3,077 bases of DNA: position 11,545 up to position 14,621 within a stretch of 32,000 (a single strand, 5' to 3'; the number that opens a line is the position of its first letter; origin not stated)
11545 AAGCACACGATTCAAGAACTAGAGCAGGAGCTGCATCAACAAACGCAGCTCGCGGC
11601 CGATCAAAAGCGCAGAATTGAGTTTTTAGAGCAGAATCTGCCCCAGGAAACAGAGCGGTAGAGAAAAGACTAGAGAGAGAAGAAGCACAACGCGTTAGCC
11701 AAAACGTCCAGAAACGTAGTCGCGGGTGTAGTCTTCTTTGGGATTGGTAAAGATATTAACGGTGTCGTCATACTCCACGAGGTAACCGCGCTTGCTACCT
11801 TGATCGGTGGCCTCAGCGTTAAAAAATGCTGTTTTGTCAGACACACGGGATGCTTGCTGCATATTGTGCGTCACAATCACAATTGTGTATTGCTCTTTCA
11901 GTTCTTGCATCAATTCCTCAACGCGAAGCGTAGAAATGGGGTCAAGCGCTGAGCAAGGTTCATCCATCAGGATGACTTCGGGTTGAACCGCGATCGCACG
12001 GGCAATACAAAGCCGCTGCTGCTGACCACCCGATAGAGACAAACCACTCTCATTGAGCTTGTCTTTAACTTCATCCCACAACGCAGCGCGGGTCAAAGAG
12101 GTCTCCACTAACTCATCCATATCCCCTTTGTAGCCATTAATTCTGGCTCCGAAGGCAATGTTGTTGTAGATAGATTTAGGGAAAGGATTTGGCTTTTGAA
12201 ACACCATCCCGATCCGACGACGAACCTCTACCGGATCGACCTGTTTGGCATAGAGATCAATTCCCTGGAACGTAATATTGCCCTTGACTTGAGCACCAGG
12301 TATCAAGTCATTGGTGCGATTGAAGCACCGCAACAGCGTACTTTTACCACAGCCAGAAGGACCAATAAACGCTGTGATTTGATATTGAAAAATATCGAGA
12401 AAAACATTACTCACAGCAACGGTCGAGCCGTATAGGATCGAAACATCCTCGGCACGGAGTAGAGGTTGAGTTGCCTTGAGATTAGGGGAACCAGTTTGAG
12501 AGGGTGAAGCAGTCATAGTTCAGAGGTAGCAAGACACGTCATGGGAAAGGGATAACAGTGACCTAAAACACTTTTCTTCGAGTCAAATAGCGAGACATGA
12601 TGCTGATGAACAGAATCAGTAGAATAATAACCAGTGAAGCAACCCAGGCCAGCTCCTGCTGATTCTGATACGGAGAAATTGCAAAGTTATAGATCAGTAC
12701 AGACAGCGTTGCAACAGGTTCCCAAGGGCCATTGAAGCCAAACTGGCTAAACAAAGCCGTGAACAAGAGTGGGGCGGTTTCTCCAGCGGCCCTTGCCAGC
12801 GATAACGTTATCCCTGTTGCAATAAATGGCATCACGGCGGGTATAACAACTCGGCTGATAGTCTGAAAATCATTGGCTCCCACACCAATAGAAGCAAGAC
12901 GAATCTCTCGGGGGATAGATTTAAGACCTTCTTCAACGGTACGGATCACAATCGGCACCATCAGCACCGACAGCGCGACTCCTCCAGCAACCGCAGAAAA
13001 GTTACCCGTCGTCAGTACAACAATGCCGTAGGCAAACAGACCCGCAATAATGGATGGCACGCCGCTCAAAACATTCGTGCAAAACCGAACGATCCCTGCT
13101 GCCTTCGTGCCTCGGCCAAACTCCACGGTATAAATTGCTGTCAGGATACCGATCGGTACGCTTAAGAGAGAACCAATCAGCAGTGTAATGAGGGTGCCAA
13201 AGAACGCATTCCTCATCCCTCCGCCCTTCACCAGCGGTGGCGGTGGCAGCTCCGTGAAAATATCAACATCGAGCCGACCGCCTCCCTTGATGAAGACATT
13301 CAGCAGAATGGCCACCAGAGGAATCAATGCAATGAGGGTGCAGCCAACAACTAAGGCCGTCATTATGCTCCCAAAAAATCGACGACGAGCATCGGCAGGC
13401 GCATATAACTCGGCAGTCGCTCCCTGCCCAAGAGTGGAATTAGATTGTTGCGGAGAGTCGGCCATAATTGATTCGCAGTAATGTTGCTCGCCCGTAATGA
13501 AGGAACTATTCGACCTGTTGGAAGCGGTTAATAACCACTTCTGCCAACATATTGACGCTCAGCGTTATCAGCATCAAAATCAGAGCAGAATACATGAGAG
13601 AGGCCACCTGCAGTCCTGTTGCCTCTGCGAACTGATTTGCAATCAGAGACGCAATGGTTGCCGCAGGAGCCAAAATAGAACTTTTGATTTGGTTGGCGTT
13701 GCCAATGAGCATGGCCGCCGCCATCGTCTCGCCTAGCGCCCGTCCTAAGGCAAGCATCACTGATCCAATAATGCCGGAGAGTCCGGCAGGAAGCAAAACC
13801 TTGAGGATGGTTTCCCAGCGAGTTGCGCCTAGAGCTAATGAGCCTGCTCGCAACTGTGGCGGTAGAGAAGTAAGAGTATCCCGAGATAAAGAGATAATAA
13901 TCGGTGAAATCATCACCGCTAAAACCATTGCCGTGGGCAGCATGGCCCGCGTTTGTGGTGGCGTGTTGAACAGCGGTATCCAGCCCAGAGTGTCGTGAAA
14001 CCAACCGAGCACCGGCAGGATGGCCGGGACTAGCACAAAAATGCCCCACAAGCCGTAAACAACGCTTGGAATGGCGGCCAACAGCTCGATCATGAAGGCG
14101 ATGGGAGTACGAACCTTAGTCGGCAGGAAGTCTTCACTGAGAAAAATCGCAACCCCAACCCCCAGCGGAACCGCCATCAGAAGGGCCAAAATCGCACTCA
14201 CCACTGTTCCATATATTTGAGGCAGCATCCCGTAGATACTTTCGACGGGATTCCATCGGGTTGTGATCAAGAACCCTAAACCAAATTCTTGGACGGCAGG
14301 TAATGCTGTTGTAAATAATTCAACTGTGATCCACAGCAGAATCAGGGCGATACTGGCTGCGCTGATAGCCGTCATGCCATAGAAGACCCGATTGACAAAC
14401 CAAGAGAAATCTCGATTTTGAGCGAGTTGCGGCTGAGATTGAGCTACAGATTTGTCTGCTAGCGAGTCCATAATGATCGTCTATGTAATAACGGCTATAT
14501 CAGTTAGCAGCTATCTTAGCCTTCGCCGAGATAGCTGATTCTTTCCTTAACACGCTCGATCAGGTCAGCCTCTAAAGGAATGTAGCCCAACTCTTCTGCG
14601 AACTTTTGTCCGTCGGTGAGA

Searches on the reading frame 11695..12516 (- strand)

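Call 61: search_protein_families(library=pfam, proteins=[window:11695-12516:-], max_evalue=0.00001)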
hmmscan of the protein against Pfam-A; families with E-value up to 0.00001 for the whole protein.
window:11695-12516:- (273 aa): 3 families
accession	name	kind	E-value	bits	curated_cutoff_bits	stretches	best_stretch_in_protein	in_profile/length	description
PF00005.33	ABC_tran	-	2.4e-29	103.1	25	1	36-188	2-136/137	ABC transporter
PF13304.12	AAA_21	-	4.5e-10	40.5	27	0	147-219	224-300/304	AAA domain, putative AbiEii toxin, Type IV TA system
PF02463.25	SMC_N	-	1.8e-07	31.3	40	1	43-228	22-208/220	RecF/RecN/SMC N terminal domain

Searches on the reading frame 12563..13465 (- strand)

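Call 61: search_protein_families(library=pfam, proteins=[window:12563-13465:-], max_evalue=0.00001)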
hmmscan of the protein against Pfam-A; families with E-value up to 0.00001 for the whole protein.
window:12563-13465:- (300 aa): 1 family
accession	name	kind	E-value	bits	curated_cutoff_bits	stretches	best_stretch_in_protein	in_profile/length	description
PF00528.27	BPD_transp_1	-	1.5e-17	64.3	26.4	1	103-297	2-181/184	Binding-protein-dependent transport system inner membrane component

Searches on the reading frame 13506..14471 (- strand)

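Call 61: search_protein_families(library=pfam, proteins=[window:13506-14471:-], max_evalue=0.00001)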
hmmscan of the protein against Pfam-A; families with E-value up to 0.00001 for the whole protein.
window:13506-14471:- (321 aa): 1 family
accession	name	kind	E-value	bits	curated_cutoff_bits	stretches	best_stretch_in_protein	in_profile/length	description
PF00528.27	BPD_transp_1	-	1.6e-13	51.2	26.4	1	104-314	5-179/184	Binding-protein-dependent transport system inner membrane component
